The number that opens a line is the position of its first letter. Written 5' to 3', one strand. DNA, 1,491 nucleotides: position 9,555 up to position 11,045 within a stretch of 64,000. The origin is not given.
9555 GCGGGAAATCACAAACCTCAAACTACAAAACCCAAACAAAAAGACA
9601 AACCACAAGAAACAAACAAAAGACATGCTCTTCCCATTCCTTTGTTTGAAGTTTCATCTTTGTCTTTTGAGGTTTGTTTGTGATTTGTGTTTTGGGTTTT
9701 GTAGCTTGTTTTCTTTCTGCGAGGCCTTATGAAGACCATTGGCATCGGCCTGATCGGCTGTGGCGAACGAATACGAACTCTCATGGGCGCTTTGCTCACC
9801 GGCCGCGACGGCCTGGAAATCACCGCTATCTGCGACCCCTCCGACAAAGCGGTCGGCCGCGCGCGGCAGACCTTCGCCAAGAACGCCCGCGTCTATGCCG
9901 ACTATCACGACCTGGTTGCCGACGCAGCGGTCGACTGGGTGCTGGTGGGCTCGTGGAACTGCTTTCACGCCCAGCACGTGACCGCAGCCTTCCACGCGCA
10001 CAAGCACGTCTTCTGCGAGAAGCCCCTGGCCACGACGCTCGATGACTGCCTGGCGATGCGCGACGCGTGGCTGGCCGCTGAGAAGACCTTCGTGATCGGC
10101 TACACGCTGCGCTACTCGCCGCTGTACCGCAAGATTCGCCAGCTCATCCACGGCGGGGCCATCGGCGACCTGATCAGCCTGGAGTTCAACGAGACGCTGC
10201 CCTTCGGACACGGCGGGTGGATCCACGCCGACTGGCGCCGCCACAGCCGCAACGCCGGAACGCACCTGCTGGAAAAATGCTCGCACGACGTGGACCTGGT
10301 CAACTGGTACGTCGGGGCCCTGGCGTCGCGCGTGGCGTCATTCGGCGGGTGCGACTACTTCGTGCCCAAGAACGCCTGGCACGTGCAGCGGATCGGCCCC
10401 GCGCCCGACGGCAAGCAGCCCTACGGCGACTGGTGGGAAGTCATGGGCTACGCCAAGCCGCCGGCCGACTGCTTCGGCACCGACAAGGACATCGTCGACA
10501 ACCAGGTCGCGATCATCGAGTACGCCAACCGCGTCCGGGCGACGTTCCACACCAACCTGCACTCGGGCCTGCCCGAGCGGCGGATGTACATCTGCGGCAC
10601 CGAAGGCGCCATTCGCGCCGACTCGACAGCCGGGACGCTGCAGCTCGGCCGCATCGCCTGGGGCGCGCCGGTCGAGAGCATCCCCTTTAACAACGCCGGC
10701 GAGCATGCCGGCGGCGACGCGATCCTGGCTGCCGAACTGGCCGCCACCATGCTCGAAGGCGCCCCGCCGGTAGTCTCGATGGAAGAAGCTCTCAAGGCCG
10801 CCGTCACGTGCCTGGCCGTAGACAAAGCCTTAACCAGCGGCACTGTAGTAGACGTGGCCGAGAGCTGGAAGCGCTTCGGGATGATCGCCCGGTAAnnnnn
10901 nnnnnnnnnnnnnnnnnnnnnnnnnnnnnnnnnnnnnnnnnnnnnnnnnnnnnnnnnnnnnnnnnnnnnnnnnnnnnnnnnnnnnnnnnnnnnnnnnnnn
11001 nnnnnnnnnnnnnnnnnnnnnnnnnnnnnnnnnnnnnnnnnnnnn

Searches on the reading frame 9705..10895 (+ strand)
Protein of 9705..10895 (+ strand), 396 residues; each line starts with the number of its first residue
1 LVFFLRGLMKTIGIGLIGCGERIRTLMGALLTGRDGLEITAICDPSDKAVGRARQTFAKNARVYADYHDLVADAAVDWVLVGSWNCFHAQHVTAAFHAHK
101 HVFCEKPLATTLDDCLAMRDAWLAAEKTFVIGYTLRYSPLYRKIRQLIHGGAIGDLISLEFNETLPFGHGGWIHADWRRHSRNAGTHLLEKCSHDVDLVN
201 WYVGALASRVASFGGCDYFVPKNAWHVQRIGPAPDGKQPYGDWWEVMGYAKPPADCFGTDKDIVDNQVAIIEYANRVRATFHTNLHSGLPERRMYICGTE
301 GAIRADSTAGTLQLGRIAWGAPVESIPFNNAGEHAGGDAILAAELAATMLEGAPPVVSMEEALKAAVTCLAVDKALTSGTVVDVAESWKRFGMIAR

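Call 78: search_protein_families(library=pfam, proteins=[window:9705-10895:+], max_evalue=0.001)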
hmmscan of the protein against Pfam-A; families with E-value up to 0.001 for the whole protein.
window:9705-10895:+ (396 aa): 3 families
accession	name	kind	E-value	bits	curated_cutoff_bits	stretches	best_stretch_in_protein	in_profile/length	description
PF01408.29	GFO_IDH_MocA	-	1.5e-22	81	24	1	13-132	2-119/120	Oxidoreductase family, NAD-binding Rossmann fold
PF22725.1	GFO_IDH_MocA_C3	-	7.9e-15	55.4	27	1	141-304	1-124/124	GFO/IDH/MocA C-terminal domain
PF02894.22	GFO_IDH_MocA_C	-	2.4e-14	54.1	22.9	1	145-383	1-217/218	Oxidoreductase family, C-terminal alpha/beta domain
